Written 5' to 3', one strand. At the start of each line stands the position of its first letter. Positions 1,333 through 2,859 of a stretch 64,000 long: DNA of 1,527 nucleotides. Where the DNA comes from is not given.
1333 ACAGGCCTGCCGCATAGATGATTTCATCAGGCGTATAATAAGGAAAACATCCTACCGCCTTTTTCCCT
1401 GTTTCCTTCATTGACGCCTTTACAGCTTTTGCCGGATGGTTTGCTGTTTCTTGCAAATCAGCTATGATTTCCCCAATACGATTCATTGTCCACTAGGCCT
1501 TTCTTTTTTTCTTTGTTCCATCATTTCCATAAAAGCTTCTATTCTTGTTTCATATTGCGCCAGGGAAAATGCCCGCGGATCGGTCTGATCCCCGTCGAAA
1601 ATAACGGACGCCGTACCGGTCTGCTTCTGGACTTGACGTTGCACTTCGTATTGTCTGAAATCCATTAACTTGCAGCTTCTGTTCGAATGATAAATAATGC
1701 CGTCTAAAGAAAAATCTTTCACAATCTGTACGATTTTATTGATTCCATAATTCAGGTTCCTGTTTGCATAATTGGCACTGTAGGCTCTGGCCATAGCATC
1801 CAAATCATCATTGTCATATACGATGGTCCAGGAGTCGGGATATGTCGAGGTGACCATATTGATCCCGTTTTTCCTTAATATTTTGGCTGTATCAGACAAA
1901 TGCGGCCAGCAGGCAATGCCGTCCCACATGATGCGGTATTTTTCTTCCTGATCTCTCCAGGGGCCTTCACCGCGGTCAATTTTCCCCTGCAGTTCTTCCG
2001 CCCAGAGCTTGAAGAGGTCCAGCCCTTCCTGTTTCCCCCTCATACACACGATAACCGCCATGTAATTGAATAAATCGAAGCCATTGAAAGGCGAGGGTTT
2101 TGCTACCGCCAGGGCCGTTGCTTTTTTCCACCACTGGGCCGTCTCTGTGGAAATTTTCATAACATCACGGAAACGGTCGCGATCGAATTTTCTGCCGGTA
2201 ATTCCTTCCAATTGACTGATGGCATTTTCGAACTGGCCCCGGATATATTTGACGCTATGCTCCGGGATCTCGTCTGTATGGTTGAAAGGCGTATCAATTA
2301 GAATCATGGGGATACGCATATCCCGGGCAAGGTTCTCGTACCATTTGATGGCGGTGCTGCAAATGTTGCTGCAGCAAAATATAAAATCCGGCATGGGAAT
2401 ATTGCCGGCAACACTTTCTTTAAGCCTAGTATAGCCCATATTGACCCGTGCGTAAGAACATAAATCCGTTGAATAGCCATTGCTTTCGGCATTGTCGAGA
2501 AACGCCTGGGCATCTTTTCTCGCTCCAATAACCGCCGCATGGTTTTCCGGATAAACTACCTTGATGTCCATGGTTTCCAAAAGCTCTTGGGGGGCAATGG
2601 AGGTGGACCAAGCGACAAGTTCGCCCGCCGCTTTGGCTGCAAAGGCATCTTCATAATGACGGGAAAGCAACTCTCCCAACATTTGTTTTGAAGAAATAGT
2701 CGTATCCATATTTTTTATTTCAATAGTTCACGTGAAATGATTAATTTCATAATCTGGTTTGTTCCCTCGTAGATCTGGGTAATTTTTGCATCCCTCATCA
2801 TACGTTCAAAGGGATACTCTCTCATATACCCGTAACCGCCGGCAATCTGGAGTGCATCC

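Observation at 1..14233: Self-contained sigma54 regulon for anaerobic breakdown of an unknown hydroxy-acid/amide substrate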

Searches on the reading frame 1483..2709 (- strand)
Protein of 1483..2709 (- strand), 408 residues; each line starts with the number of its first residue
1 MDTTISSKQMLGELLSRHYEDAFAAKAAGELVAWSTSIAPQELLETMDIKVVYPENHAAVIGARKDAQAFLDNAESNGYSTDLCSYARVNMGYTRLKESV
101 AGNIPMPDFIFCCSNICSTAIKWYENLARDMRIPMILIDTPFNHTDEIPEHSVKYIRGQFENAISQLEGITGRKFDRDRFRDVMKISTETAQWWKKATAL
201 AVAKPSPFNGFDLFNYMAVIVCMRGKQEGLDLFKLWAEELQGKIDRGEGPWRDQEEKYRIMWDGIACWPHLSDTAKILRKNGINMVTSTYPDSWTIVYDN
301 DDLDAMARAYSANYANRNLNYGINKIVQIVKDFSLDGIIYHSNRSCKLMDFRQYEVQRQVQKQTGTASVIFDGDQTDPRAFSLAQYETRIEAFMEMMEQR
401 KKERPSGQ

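Call 3: search_protein_families(library=pfam, proteins=[window:1483-2709:-])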
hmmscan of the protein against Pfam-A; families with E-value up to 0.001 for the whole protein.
window:1483-2709:- (408 aa): 1 family
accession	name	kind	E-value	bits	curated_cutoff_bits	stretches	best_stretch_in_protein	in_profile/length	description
PF06050.19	HGD-D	-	2.6e-81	274.3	28.4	1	37-397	2-342/342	2-hydroxyglutaryl-CoA dehydratase, D-component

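Call 5: search_protein_families(library=ncbifam, proteins=[window:1483-2709:-])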
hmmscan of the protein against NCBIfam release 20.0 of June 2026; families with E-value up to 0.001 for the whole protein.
window:1483-2709:- (408 aa): 5 families
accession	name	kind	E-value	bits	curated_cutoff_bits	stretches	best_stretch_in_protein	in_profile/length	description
NF052455.1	HyiscapDhHadB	equivalog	1.6e-162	540.7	750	1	6-401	3-398/398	(R)-2-hydroxyisocaproyl-CoA dehydratase subunit alpha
TIGR02260.1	benz_CoA_red_B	equivalog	2.8e-47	161.3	486.55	1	12-397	12-413/413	benzoyl-CoA reductase subunit B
TIGR03191.1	benz_CoA_bzdO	equivalog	6.5e-40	137.6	448.6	2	25-290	26-291/430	benzoyl-CoA reductase, bzd-type, subunit O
NF040772.1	double_cubane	equivalog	1.7e-18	66.9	350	1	80-397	61-372/372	double-cubane-cluster-containing anaerobic reductase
NF052456.1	HyiscapDhHadC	equivalog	3.5e-05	22.9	700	1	116-397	98-372/372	(R)-2-hydroxyisocaproyl-CoA dehydratase subunit beta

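Call 28: find_homologous_proteins(query=window:1483-2709:-, max_evalue=1e-30)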
Query window:1483-2709:- (408 aa): 2525 proteins with E <= 1e-30 among 4695 candidates; the best 120 are listed.
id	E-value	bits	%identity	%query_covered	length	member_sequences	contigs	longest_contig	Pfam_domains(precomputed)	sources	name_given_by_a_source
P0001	1.7e-273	925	97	100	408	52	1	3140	PF06050.20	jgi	jgi:benzoyl-CoA reductase/2-hydroxyglutaryl-CoA dehydratase subunit BcrC/BadD/HgdB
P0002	3.7e-268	907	96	100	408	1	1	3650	PF06050.20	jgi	jgi:benzoyl-CoA reductase/2-hydroxyglutaryl-CoA dehydratase subunit BcrC/BadD/HgdB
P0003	1.4e-267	905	96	100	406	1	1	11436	PF06050.20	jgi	jgi:benzoyl-CoA reductase/2-hydroxyglutaryl-CoA dehydratase subunit BcrC/BadD/HgdB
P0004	2.5e-262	888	94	99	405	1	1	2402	PF06050.20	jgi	jgi:benzoyl-CoA reductase/2-hydroxyglutaryl-CoA dehydratase subunit BcrC/BadD/HgdB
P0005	2.3e-245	832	86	100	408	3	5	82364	PF06050.20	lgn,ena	-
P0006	4.0e-242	821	84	100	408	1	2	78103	PF06050.20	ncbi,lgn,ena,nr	ncbi:MAG: Benzoyl-CoA reductase/2-hydroxyglutaryl-CoA dehydratase subunit BcrC/BadD/HgdB [Syntrophac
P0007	3.1e-240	815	84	100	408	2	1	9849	PF06050.20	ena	-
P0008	4.0e-240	815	84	100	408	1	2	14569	PF06050.20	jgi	jgi:benzoyl-CoA reductase/2-hydroxyglutaryl-CoA dehydratase subunit BcrC/BadD/HgdB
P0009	6.6e-240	814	84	100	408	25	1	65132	PF06050.20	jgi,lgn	-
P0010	4.9e-238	808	84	100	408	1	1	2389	PF06050.20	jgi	jgi:benzoyl-CoA reductase/2-hydroxyglutaryl-CoA dehydratase subunit BcrC/BadD/HgdB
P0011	1.0e-237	807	83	99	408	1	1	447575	PF06050.20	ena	-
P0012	2.6e-237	805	83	100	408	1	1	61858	PF06050.20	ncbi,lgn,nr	ncbi:MAG: 2-hydroxyacyl-CoA dehydratase family protein [Smithellaceae bacterium]|nr:2-hydroxyacyl-Co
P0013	3.5e-237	805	85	97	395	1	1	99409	PF06050.20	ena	-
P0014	1.8e-235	799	81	100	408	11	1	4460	PF06050.20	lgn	-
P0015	9.4e-233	790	82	100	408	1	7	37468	PF06050.20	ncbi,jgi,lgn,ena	jgi:benzoyl-CoA reductase/2-hydroxyglutaryl-CoA dehydratase subunit BcrC/BadD/HgdB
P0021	4.2e-226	769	79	99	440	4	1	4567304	PF06050.20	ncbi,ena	-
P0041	1.9e-215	733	74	99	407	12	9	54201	PF06050.20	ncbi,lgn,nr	ncbi:MAG: 2-hydroxyacyl-CoA dehydratase family protein [Anaerolineaceae bacterium]|nr:2-hydroxyacyl-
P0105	6.3e-191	653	67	100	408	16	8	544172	PF06050.20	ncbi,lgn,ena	ncbi:MAG: 2-hydroxyacyl-CoA dehydratase family protein [Anaerovoracaceae bacterium]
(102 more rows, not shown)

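Call 29: find_encoding_contigs(protein=P0005, flank=10000, max_places=2)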
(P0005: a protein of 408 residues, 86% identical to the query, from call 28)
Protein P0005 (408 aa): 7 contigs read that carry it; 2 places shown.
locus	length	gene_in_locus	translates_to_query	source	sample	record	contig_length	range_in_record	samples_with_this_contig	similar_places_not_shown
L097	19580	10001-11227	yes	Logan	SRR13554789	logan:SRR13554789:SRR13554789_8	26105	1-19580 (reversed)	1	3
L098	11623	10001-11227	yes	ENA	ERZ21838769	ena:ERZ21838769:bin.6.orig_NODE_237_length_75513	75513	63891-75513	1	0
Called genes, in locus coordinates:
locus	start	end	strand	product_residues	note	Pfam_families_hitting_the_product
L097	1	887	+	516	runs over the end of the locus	PF04055:Radical_SAM (weak)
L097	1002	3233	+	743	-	PF00317:Ribonuc_red_lgN, PF02867:Ribonuc_red_lgC, PF12637:TSCPD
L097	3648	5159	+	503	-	PF00989:PAS (weak), PF13188:PAS_8 (faint), PF08448:PAS_4 (faint), PF13426:PAS_9 (weak), PF08447:PAS_3, PF00989:PAS (weak), PF00196:GerE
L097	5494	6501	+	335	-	PF03480:DctP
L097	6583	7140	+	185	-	PF04290:DctQ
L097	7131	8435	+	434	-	PF06808:DctM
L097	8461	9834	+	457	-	PF02550:AcetylCoA_hydro, PF13336:AcetylCoA_hyd_C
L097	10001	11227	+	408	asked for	PF06050:HGD-D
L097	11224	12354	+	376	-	PF06050:HGD-D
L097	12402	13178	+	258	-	PF00370:FGGY_N (faint), PF01869:BcrAD_BadFG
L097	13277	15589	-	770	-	PF09984:sCache_4 (weak), PF00672:HAMP, PF00989:PAS (weak), PF13188:PAS_8 (weak), PF13426:PAS_9, PF00512:HisKA (weak), PF02518:HATPase_c, PF00072:Response_reg, +1 more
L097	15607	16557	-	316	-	PF04392:ABC_sub_bind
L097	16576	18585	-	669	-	PF07715:Plug, PF00593:TonB_dep_Rec_b-barrel, PF14905:OMP_b-brl_3 (weak)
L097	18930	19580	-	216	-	?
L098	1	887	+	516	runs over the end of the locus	PF04055:Radical_SAM (weak)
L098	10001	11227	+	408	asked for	PF06050:HGD-D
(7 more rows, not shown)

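Call 30: find_encoding_contigs(protein=P0003, flank=10000, max_places=2)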
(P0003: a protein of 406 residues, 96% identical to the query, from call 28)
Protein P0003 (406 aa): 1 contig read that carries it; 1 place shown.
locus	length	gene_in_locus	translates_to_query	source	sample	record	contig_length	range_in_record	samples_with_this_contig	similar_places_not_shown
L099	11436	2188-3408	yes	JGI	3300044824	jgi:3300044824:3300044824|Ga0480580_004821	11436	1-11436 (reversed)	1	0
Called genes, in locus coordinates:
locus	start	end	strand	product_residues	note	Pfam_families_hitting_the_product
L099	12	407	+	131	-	PF00857:Isochorismatase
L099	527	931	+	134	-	PF03241:HpaB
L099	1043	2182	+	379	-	PF02771:Acyl-CoA_dh_N, PF02770:Acyl-CoA_dh_M, PF00441:Acyl-CoA_dh_1, PF08028:Acyl-CoA_dh_2, PF22924:ACOX_C_alpha1 (weak)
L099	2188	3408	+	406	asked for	PF06050:HGD-D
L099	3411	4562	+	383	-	PF06050:HGD-D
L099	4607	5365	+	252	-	PF23441:SDR (weak), PF00106:adh_short, PF08659:KR, PF13561:adh_short_C2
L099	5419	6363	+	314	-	PF01144:CoA_trans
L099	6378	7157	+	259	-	PF01144:CoA_trans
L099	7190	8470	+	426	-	PF07690:MFS_1, PF00083:Sugar_tr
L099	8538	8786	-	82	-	-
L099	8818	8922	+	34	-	-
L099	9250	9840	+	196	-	-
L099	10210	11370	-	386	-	PF00389:2-Hacid_dh, PF02826:2-Hacid_dh_C, PF03446:NAD_binding_2 (weak)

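Call 31: find_encoding_contigs(protein=P0006, flank=10000, max_places=1)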
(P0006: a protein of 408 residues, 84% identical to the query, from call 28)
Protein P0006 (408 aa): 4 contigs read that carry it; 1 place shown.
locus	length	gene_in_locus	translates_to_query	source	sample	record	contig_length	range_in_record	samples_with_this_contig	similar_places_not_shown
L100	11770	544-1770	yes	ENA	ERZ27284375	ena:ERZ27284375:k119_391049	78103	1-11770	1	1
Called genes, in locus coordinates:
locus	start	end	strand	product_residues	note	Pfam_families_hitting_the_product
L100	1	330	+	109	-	?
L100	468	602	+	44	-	-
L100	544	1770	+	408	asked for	PF06050:HGD-D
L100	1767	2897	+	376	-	PF06050:HGD-D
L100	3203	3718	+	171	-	PF01869:BcrAD_BadFG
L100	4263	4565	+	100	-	PF10387:DUF2442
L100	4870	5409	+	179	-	PF00160:Pro_isomerase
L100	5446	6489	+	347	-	PF10974:DUF2804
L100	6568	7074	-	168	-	-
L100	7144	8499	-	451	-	PF00772:DnaB, PF13481:AAA_25, PF03796:DnaB_C, PF06745:ATPase (weak)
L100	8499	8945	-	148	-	PF01281:Ribosomal_L9_N, PF03948:Ribosomal_L9_C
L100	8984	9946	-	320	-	PF09991:DUF2232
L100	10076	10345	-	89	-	PF01084:Ribosomal_S18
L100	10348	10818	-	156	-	PF01250:Ribosomal_S6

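Call 32: find_encoding_contigs(protein=P0011, flank=10000, max_places=1)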
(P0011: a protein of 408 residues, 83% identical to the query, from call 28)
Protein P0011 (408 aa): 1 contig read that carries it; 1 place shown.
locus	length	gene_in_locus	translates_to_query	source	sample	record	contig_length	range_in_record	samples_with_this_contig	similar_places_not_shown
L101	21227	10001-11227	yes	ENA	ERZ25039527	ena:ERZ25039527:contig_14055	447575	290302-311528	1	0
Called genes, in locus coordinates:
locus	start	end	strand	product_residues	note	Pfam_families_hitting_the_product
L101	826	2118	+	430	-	PF02550:AcetylCoA_hydro, PF13336:AcetylCoA_hyd_C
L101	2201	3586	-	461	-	PF00989:PAS, PF13188:PAS_8 (weak), PF08448:PAS_4 (weak), PF13426:PAS_9, PF00158:Sigma54_activat, PF14532:Sigma54_activ_2, PF25601:AAA_lid_14, PF18024:HTH_50, +1 more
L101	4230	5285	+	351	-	PF08447:PAS_3 (faint), PF13426:PAS_9 (faint), PF00989:PAS (weak), PF00196:GerE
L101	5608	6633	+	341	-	PF03480:DctP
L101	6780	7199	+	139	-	PF04290:DctQ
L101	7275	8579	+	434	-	PF06808:DctM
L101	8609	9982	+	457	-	PF02550:AcetylCoA_hydro, PF13336:AcetylCoA_hyd_C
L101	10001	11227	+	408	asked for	PF06050:HGD-D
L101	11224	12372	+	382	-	PF06050:HGD-D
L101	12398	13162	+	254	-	PF01869:BcrAD_BadFG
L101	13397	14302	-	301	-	PF07837:FTCD_N, PF02971:FTCD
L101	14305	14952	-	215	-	PF00149:Metallophos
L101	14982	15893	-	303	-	PF02881:SRP54_N, PF13604:AAA_30 (weak), PF00448:SRP54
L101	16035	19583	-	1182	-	PF02463:SMC_N, PF13175:AAA_15, PF13476:AAA_23, PF06470:SMC_hinge, PF13304:AAA_21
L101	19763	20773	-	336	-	PF04055:Radical_SAM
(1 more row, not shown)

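Call 33: find_encoding_contigs(protein=P0021, flank=10000, max_places=1)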
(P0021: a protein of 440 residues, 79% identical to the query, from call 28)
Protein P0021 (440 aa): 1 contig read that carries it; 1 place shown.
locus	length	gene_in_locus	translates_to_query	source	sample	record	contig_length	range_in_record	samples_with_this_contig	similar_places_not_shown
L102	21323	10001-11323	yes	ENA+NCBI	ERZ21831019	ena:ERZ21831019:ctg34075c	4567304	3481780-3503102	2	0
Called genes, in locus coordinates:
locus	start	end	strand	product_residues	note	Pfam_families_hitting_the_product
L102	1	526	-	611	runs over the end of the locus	PF02653:BPD_transp_2, PF00005:ABC_tran, PF13304:AAA_21 (weak), PF12399:BCA_ABC_TP_C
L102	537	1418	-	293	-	PF02653:BPD_transp_2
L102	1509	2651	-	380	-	PF13433:Peripla_BP_5, PF13458:Peripla_BP_6, PF01094:ANF_receptor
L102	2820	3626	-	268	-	PF09339:HTH_IclR, PF12802:MarR_2 (weak), PF01614:IclR_C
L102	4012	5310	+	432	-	PF13188:PAS_8 (faint), PF08448:PAS_4 (faint), PF13426:PAS_9 (weak), PF08447:PAS_3, PF00989:PAS, PF08447:PAS_3 (weak), PF00196:GerE, PF08281:Sigma70_r4_2 (weak)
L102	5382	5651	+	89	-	-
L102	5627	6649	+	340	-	PF03480:DctP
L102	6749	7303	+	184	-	PF04290:DctQ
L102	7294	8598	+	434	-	PF06808:DctM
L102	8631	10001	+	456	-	PF02550:AcetylCoA_hydro, PF13336:AcetylCoA_hyd_C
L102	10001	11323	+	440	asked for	PF06050:HGD-D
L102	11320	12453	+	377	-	PF06050:HGD-D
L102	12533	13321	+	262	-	PF01869:BcrAD_BadFG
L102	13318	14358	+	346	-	PF00478:IMPDH, PF03060:NMO, PF01070:FMN_dh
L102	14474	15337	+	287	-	PF02737:3HCDH_N, PF03446:NAD_binding_2 (weak), PF00725:3HCDH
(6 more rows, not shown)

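Call 35: find_encoding_contigs(protein=P0105, flank=10000, max_places=1)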
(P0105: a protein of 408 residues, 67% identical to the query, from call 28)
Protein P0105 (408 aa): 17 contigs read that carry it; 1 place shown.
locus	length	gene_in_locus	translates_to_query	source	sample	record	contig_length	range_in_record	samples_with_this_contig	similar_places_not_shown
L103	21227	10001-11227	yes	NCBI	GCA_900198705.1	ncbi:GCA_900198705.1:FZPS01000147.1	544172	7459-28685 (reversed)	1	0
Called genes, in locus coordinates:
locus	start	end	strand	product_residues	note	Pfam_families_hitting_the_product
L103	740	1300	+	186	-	-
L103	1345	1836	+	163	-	-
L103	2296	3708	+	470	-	PF03062:MBOAT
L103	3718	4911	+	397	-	PF14286:DHHW (faint), PF16822:ALGX (weak)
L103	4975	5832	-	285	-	PF01256:Carb_kinase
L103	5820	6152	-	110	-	PF26554:DUF8182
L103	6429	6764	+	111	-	PF00825:Ribonuclease_P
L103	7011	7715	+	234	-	PF02096:60KD_IMP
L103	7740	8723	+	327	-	PF14804:Jag_N, PF13083:KH_KhpA-B, PF01424:R3H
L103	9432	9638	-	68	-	-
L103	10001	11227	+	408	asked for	PF06050:HGD-D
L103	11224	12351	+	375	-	PF06050:HGD-D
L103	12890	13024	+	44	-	-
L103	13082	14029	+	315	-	PF01193:RNA_pol_L, PF01000:RNA_pol_A_bac, PF03118:RNA_pol_A_CTD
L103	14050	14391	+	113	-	PF01196:Ribosomal_L17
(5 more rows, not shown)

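Call 36: find_encoding_contigs(protein=P0041, flank=10000, max_places=1)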
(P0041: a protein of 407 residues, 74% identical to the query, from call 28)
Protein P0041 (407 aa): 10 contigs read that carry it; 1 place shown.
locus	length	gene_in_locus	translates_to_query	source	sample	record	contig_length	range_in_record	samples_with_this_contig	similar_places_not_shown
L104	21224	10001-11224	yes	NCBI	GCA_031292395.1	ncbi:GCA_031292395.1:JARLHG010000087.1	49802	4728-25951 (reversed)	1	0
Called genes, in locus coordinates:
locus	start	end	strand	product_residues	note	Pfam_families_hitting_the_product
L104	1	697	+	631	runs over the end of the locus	PF06506:PrpR_N, PF00989:PAS, PF00158:Sigma54_activat, PF14532:Sigma54_activ_2, PF00004:AAA (weak), PF07724:AAA_2 (weak), PF07728:AAA_5, PF25601:AAA_lid_14, +1 more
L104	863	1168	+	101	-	PF08666:SAF (weak)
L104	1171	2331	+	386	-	PF04295:GD_AH_second, PF20629:GD_AH_C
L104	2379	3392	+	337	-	PF01070:FMN_dh, PF05690:ThiG (faint), PF00977:His_biosynth (faint), PF00478:IMPDH, PF01070:FMN_dh, PF03060:NMO (weak), PF01645:Glu_synthase (weak)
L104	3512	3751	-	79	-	-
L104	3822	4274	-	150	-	PF09394:Inhibitor_I42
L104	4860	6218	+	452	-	PF02550:AcetylCoA_hydro, PF13336:AcetylCoA_hyd_C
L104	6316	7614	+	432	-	PF00083:Sugar_tr, PF07690:MFS_1, PF03137:OATP (weak)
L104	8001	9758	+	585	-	PF00989:PAS (weak), PF00989:PAS, PF08448:PAS_4, PF13426:PAS_9, PF00158:Sigma54_activat, PF14532:Sigma54_activ_2, PF25601:AAA_lid_14, PF18024:HTH_50, +1 more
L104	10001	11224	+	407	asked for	PF06050:HGD-D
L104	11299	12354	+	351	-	PF06050:HGD-D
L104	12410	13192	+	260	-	PF00370:FGGY_N (faint), PF01869:BcrAD_BadFG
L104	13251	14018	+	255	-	PF00378:ECH_1, PF16113:ECH_2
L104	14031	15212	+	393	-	PF00108:Thiolase_N, PF00109:ketoacyl-synt (weak), PF02803:Thiolase_C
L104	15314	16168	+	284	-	PF02737:3HCDH_N, PF00725:3HCDH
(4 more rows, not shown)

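Call 55: search_solved_structures(query=window:1483-2709:-, max_evalue=0.00001)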
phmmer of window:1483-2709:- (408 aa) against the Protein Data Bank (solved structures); distinct sequences matched with E-value up to 0.00001: 3.
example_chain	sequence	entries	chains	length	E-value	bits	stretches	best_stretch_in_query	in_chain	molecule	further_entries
3o3m_A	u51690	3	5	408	1.4e-129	435.9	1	8-402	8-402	alpha subunit 2-hydroxyisocaproyl-CoA dehydratase | alpha-subunit 2-hydroxyisocaproyl-CoA dehydratase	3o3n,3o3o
9g87_A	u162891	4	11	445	1.7e-42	149.1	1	40-404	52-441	3-methylbenzoyl-CoA reductase beta subunit MbdO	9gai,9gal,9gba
8s02_A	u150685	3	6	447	2.4e-36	128.9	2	15-272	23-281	BzdO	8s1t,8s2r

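Call 57: find_related_loci(query=window:1483-2709:-, collection=metagenome_contigs, flank=10000)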
Query window:1483-2709:- (408 aa) in metagenome_contigs; peptide patterns used: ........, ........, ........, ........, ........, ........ (x = any residue, [..] = any of these).
171 stretches matched a pattern; 136 encode a relative of the query (tblastn E <= 1e-3); the best 80 are kept; 80 distinct loci.
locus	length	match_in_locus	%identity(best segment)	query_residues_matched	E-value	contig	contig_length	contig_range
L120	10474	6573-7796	97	1-408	0e+0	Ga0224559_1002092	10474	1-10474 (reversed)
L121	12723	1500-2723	97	1-408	0e+0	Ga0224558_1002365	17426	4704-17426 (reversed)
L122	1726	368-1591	87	1-408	0e+0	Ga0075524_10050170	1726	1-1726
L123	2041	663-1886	87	1-408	0e+0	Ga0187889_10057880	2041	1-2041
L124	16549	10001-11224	85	1-408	0e+0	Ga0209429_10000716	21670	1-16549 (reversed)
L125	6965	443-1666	85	1-408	0e+0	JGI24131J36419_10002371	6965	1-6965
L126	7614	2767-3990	85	1-408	0e+0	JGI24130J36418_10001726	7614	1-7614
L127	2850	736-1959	81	1-408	0e+0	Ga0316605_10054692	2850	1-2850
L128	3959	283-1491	74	1-403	0e+0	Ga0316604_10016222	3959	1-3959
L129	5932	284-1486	75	1-401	0e+0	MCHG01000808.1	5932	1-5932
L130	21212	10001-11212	73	1-404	0e+0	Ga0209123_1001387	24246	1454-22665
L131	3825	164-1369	70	1-402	0e+0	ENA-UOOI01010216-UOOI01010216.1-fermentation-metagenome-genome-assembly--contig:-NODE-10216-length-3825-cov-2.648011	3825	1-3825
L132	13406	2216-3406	72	6-402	0e+0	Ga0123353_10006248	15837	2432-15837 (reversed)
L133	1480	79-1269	70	6-402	0e+0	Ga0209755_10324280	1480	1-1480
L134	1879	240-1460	68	1-407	0e+0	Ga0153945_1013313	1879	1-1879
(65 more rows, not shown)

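Call 83: search_solved_structures(query=window:1483-2709:-, max_evalue=1e-100, show_alignments=1)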
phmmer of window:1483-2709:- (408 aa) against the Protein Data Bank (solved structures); distinct sequences matched with E-value up to 1e-100: 1.
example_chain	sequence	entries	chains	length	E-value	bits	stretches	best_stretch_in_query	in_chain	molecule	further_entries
3o3m_A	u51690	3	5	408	1.4e-129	435.9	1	8-402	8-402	alpha subunit 2-hydroxyisocaproyl-CoA dehydratase | alpha-subunit 2-hydroxyisocaproyl-CoA dehydratase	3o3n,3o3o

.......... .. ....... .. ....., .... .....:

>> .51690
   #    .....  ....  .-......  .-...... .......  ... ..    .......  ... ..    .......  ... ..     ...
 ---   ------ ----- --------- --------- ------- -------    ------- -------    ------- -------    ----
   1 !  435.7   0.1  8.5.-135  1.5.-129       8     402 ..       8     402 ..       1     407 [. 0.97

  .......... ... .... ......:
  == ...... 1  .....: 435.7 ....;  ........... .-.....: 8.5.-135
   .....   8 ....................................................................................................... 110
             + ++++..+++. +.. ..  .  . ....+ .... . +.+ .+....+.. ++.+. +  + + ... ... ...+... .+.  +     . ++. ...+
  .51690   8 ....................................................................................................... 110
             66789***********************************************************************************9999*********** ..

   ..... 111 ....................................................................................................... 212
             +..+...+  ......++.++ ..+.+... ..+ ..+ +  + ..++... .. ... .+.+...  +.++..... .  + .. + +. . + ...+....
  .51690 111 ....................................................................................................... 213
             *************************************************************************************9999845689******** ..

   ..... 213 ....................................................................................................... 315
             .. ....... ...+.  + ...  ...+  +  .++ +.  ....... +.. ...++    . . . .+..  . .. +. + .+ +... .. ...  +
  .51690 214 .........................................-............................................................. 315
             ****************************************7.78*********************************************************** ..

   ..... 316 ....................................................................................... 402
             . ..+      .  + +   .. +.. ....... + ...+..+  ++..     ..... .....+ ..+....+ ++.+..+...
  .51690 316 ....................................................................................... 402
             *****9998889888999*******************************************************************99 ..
